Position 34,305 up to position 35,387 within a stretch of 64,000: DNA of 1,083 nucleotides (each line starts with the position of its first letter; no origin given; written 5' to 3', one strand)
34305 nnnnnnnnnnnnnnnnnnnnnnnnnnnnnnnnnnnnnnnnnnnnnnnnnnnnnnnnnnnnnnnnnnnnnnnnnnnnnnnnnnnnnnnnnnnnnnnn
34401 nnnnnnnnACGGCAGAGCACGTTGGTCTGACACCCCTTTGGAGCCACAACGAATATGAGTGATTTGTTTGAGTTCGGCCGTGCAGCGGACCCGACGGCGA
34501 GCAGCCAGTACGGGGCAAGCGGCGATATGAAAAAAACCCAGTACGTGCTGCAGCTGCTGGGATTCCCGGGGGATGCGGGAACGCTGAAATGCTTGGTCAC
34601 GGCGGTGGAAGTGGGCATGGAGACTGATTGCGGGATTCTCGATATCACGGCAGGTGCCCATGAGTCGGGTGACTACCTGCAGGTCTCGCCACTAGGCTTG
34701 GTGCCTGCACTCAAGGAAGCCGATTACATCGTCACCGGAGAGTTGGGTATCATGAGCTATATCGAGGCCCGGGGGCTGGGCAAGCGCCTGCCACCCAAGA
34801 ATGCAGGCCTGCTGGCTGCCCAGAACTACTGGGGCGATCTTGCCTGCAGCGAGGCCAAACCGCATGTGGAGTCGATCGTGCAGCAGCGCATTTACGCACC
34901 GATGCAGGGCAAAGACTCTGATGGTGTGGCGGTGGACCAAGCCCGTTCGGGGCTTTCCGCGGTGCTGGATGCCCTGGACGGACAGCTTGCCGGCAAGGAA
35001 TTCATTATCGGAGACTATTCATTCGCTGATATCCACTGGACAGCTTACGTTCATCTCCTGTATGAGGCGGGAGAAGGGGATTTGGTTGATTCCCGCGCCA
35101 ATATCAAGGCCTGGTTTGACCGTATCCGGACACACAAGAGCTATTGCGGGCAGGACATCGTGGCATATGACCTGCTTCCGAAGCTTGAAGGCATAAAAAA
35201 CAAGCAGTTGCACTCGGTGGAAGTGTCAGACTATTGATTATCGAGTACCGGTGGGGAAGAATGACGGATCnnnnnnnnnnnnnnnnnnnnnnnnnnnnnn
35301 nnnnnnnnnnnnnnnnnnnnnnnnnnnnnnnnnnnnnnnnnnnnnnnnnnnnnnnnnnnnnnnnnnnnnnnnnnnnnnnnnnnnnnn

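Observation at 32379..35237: Three tandem divergent GST-fold paralogs with N-terminal extensions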

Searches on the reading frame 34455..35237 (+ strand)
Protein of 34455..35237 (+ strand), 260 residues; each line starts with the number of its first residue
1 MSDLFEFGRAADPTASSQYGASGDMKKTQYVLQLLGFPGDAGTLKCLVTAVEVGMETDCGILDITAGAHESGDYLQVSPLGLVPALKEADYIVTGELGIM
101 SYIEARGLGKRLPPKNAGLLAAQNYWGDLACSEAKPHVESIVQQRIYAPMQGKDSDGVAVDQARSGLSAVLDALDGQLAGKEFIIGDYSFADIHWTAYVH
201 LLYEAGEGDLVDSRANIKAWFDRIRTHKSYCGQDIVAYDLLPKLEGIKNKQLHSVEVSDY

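Call 3: search_protein_families(library=pfam, proteins=[window:34455-35237:+], max_evalue=0.1)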
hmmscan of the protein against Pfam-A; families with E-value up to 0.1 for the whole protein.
window:34455-35237:+ (260 aa): 4 families
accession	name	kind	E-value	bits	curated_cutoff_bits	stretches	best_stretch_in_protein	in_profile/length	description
PF00043.30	GST_C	-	4.2e-07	30.6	20.7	1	158-225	22-90/93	Glutathione S-transferase, C-terminal domain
PF13410.11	GST_C_2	-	0.00041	20.8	24.9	1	159-223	3-69/69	Glutathione S-transferase, C-terminal domain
PF02798.26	GST_N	-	0.00042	21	20.9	1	31-104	2-75/76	Glutathione S-transferase, N-terminal domain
PF14497.11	GST_C_3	-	0.0076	16.9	21.6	1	167-227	31-94/104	Glutathione S-transferase, C-terminal domain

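Call 5: search_protein_families(library=ncbifam, proteins=[window:34455-35237:+], max_evalue=0.1)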
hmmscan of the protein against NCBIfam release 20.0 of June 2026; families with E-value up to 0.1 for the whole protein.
window:34455-35237:+ (260 aa): 4 families
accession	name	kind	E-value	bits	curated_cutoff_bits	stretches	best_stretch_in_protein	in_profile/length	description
TIGR01262.1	maiA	equivalog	2.8e-05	23.8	171.05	1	63-194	31-165/211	maleylacetoacetate isomerase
NF007831.0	PRK10542.1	equivalog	7.3e-05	22.4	198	1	41-202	9-171/201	glutathione transferase GstA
NF008731.0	PRK11752.1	equivalog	9.3e-05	21.8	325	1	52-238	70-260/287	glutathione-dependent disulfide-bond oxidoreductase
NF011693.0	PRK15113.1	equivalog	0.041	13.5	150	0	46-106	22-82/214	glutathione transferase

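Call 7: search_solved_structures(query=window:34455-35237:+, max_evalue=1, show_alignments=2)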
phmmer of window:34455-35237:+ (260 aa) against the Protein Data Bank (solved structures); distinct sequences matched with E-value up to 1: 109 (the best 60 are shown).
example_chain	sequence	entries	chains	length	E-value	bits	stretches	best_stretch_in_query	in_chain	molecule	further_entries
5f06_A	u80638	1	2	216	1e-21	80.7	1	31-228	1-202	Glutathione S-transferase family protein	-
6to3_AAA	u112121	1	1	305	8.7e-21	77.6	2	48-227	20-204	Glutathione transferase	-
1aw9_A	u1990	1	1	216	9.9e-21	77.5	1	32-230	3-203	GLUTATHIONE S-TRANSFERASE III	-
6ezy_A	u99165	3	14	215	5.5e-17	65.2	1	38-229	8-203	Glutathione S-transferase F9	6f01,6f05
9sn8_A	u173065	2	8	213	4.6e-15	58.9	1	44-226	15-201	glutathione transferase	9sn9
6riv_B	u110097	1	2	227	7.6e-15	58.2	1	48-243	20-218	Glutathione transferase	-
7odm_AAA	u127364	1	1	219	1e-14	57.8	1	48-227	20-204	Glutathione transferase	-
6tjs_AAA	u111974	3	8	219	1.4e-14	57.3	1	48-227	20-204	Glutathione transferase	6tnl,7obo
7za4_A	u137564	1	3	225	1.4e-14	57.3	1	48-227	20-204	Glutathione transferase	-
6zb6_A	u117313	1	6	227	2.3e-14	56.6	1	42-228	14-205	Glutathione transferase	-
7za5_B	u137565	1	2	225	2.6e-14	56.4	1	48-227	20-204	Glutathione transferase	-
6tk8_AAA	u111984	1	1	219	6.6e-14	55.1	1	48-227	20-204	Glutathione transferase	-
5f05_A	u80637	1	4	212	1.4e-13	54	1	36-225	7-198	Phi class glutathione transferase GSTF5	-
8agq_A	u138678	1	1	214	3.5e-13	52.7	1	47-227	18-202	Glutathione transferase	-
9sn7_A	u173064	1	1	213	3.5e-13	52.7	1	47-227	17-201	glutathione transferase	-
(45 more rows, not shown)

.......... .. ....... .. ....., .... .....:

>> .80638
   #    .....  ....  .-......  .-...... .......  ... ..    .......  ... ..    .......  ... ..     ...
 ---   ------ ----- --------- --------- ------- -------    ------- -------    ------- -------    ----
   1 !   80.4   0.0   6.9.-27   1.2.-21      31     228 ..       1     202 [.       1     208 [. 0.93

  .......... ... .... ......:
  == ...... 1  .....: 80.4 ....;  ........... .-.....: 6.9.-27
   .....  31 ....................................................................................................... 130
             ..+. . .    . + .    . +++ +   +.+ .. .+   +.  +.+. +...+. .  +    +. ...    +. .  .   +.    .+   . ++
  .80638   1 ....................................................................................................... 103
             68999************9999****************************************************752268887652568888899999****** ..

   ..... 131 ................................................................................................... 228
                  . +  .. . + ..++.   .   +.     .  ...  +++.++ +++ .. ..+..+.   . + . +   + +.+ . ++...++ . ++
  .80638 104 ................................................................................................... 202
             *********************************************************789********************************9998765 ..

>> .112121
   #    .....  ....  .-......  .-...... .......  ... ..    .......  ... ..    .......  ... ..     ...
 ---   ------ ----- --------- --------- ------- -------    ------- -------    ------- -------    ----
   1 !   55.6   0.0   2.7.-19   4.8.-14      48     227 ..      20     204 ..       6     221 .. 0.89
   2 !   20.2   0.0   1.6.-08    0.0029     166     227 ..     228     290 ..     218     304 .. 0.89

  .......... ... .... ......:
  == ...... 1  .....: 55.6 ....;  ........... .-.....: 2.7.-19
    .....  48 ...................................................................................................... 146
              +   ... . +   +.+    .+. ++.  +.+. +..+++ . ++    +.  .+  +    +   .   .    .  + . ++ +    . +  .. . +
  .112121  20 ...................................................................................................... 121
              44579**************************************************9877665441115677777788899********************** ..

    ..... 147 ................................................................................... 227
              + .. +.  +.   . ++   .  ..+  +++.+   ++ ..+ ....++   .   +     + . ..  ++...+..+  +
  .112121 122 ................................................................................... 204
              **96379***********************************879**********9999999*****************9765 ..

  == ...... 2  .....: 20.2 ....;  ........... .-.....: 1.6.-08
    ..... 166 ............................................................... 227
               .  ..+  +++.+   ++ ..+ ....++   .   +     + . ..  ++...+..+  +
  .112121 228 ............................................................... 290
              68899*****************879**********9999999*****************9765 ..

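Call 9: find_encoding_contigs(protein=window:34455-35237:+, flank=10000, max_places=6)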
Protein window:34455-35237:+ (260 aa): 2 contigs read that carry it; 2 places shown.
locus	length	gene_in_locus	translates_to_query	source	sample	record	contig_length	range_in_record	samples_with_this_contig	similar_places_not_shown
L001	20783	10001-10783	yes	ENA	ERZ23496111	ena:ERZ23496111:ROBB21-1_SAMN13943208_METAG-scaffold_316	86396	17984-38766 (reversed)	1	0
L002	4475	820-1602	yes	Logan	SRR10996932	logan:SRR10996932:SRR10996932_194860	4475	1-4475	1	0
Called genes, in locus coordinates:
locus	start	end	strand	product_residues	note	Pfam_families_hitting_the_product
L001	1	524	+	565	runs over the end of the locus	PF00795:CN_hydrolase, PF02540:NAD_synthase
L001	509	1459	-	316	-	PF13512:TPR_18, PF13525:YfiO, PF13432:TPR_16 (weak)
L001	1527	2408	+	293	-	PF00849:PseudoU_synth_2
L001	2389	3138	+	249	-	PF02578:Cu-oxidase_4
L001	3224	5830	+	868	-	PF02861:Clp_N, PF13191:AAA_16 (weak), PF00004:AAA, PF17871:AAA_lid_9, PF07724:AAA_2, PF00004:AAA, PF07728:AAA_5, PF10431:ClpB_D2-small, +8 more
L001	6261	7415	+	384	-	PF00487:FA_desaturase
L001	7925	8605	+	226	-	-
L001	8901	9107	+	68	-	-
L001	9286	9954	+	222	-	PF00043:GST_C (weak)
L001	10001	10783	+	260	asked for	PF00043:GST_C (weak)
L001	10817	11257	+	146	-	-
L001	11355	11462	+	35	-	-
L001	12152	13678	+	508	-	PF03349:Toluene_X (weak)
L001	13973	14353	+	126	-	-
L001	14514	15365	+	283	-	PF05114:MbnB_TglH_ChrH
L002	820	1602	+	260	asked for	PF00043:GST_C (weak)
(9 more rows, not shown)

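Call 10: find_homologous_proteins(query=window:34455-35237:+, max_evalue=0.00001)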
Query window:34455-35237:+ (260 aa): 194 proteins with E <= 0.00001 among 1232 candidates; the best 120 are listed.
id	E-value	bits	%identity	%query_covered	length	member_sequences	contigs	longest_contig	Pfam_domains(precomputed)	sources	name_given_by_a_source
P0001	1.3e-161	554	93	100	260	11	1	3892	PF00043.31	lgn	-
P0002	7.3e-153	525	89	100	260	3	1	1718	PF00043.31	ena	-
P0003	2.9e-151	520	88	100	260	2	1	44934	PF00043.31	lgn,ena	-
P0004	4.7e-149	513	86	100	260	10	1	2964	PF00043.31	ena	-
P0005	8.5e-148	509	87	100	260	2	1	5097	PF00043.31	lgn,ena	-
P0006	1.2e-130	453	78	99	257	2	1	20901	PF00043.31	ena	-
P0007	2.7e-130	451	78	100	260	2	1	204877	PF14497.12,PF00043.31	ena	-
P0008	6.1e-128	444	77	100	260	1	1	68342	PF00043.31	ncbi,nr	ncbi:MAG: glutathione S-transferase family protein [Gammaproteobacteria bacterium]|nr:glutathione S-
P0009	9.4e-125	433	74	100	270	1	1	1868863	PF00043.31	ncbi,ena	-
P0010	4.1e-114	398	70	100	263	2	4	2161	PF00043.31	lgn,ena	-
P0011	6.8e-114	398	68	100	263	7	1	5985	PF13410.12,PF00043.31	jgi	jgi:glutathione S-transferase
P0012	1.2e-113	397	69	100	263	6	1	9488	PF13410.12,PF00043.31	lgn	-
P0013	1.4e-113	397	70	100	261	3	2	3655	PF00043.31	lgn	-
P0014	1.6e-113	396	67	100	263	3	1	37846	PF13410.12,PF00043.31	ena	-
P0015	3.2e-113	395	67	100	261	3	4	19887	PF00043.31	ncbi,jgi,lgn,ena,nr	ncbi:MAG: hypothetical protein LJE58_02835 [Thiogranum sp.]|jgi:glutathione S-transferase|nr:hypothe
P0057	7.1e-93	329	55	100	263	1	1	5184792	PF14497.12,PF02798.27,PF00043.31,PF13409.13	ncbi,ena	-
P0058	7.3e-93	329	57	100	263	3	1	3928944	PF14497.12,PF13410.12,PF02798.27,PF00043.31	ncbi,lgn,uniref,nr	ncbi:glutathione S-transferase family protein [Sedimenticola thiotaurini]|uniref:glutathione transfe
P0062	2.5e-92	327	56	100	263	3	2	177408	PF00043.31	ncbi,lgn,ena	ncbi:MAG: glutathione S-transferase family protein [Candidatus Thiodiazotropha sp. DIVDIV]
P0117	5.6e-69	250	48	99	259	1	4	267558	-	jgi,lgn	jgi:glutathione S-transferase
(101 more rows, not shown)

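Call 11: find_encoding_contigs(protein=P0058, flank=10000, max_places=2)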
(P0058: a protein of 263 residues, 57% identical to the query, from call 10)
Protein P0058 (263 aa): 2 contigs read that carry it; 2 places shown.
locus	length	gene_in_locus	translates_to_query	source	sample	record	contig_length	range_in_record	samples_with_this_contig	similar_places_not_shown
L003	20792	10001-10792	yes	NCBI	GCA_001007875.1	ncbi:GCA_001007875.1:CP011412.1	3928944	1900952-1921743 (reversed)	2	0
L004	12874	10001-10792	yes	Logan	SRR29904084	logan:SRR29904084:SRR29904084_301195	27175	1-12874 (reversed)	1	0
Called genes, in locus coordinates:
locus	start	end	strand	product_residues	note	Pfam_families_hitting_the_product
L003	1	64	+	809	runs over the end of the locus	PF17149:CHASE5, PF00989:PAS, PF08448:PAS_4, PF13188:PAS_8 (weak), PF13426:PAS_9, PF08447:PAS_3, PF00990:GGDEF, PF00563:EAL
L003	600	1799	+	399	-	PF02771:Acyl-CoA_dh_N, PF02770:Acyl-CoA_dh_M, PF00441:Acyl-CoA_dh_1, PF08028:Acyl-CoA_dh_2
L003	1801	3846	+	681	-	PF00989:PAS, PF08448:PAS_4, PF00989:PAS, PF08448:PAS_4, PF13188:PAS_8, PF08447:PAS_3, PF13426:PAS_9, PF00512:HisKA, +4 more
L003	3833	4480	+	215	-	PF00072:Response_reg, PF00196:GerE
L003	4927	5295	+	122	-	PF01152:Bac_globin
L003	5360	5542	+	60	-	PF06902:Fer4_19, PF13370:Fer4_13 (weak)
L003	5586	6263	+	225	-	PF02798:GST_N (faint), PF13417:GST_N_3 (weak), PF13409:GST_N_2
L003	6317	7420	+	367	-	PF00111:Fer2, PF00970:FAD_binding_6 (weak), PF00175:NAD_binding_1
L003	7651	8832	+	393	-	PF00487:FA_desaturase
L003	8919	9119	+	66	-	-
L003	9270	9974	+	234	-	PF13409:GST_N_2 (weak)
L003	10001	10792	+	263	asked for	PF02798:GST_N (faint), PF00043:GST_C, PF14497:GST_C_3 (weak), PF13410:GST_C_2 (weak)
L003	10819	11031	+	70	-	-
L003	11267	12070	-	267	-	PF09851:SHOCT (weak)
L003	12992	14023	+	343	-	PF02547:Queuosine_synth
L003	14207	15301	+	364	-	PF01702:TGT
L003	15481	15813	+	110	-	PF02699:YajC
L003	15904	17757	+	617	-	PF13721:SecD-TM1, PF21760:SecD_1st, PF22599:SecDF_P1_head, PF02355:SecD_SecF_C, PF03176:MMPL (weak)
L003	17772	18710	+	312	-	PF07549:Sec_GG, PF02355:SecD_SecF_C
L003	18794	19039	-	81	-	-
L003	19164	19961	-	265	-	PF00459:Inositol_P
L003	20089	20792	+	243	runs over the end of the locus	PF00588:SpoU_methylase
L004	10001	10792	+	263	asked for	PF02798:GST_N (faint), PF00043:GST_C, PF14497:GST_C_3 (weak), PF13410:GST_C_2 (weak)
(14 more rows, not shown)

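Call 12: find_encoding_contigs(protein=P0057, flank=10000, max_places=2)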
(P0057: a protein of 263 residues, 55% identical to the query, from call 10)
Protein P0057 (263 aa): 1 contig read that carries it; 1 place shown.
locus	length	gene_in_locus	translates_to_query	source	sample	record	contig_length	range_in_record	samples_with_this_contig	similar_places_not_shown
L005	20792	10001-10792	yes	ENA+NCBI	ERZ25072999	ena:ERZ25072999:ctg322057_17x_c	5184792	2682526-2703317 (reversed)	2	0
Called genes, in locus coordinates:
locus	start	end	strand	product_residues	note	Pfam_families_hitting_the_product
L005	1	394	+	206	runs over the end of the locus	PF00072:Response_reg, PF00196:GerE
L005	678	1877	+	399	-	PF02771:Acyl-CoA_dh_N, PF02770:Acyl-CoA_dh_M, PF00441:Acyl-CoA_dh_1, PF08028:Acyl-CoA_dh_2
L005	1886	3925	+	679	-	PF00989:PAS, PF08448:PAS_4, PF00989:PAS, PF08448:PAS_4, PF13188:PAS_8, PF08447:PAS_3, PF13426:PAS_9, PF02518:HATPase_c, +4 more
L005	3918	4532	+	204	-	PF00072:Response_reg, PF00196:GerE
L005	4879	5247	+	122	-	PF01152:Bac_globin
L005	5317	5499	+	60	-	PF06902:Fer4_19, PF13370:Fer4_13 (weak)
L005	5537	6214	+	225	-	PF13417:GST_N_3 (faint), PF13409:GST_N_2 (weak)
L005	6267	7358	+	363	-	PF00111:Fer2, PF00970:FAD_binding_6 (faint), PF00175:NAD_binding_1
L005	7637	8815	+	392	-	PF00487:FA_desaturase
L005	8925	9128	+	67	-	-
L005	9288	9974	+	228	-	PF13417:GST_N_3 (weak), PF13409:GST_N_2 (weak), PF00043:GST_C (weak), PF14497:GST_C_3 (weak)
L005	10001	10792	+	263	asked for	PF02798:GST_N (weak), PF13409:GST_N_2 (faint), PF00043:GST_C, PF14497:GST_C_3 (weak)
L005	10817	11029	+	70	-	-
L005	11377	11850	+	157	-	PF01152:Bac_globin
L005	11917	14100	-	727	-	-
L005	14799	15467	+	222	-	PF05694:SBP56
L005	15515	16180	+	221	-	PF05694:SBP56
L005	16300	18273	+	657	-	PF02630:SCO1-SenC, PF00034:Cytochrom_C (faint), PF03150:CCP_MauG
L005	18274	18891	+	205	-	PF00578:AhpC-TSA, PF02630:SCO1-SenC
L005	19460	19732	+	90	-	-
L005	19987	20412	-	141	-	PF03553:Na_H_antiporter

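Call 13: find_encoding_contigs(protein=P0009, flank=10000, max_places=2)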
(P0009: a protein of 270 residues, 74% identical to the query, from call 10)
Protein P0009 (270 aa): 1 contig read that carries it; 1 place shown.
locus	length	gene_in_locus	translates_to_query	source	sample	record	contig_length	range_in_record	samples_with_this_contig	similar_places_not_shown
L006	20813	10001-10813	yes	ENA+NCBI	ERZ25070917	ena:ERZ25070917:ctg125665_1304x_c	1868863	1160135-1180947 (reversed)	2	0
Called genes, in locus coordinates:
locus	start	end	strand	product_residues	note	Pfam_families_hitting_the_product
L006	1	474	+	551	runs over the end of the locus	PF00795:CN_hydrolase, PF02540:NAD_synthase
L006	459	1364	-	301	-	PF13432:TPR_16 (faint), PF13512:TPR_18, PF13525:YfiO, PF13174:TPR_6 (faint)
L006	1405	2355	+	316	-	PF01479:S4, PF00849:PseudoU_synth_2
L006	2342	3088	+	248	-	PF02578:Cu-oxidase_4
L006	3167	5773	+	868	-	PF02861:Clp_N, PF23569:NBD_SMAX1 (weak), PF00004:AAA, PF17871:AAA_lid_9, PF07724:AAA_2, PF00004:AAA, PF07728:AAA_5, PF10431:ClpB_D2-small, +6 more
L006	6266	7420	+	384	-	PF00487:FA_desaturase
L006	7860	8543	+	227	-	-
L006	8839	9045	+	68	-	-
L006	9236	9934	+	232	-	PF02798:GST_N (weak), PF13409:GST_N_2 (weak), PF14497:GST_C_3 (weak), PF00043:GST_C (weak)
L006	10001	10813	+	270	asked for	PF00043:GST_C (weak)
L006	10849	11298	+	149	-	-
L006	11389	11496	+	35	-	-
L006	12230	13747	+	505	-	PF03349:Toluene_X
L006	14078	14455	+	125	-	-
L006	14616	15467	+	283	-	PF05114:MbnB_TglH_ChrH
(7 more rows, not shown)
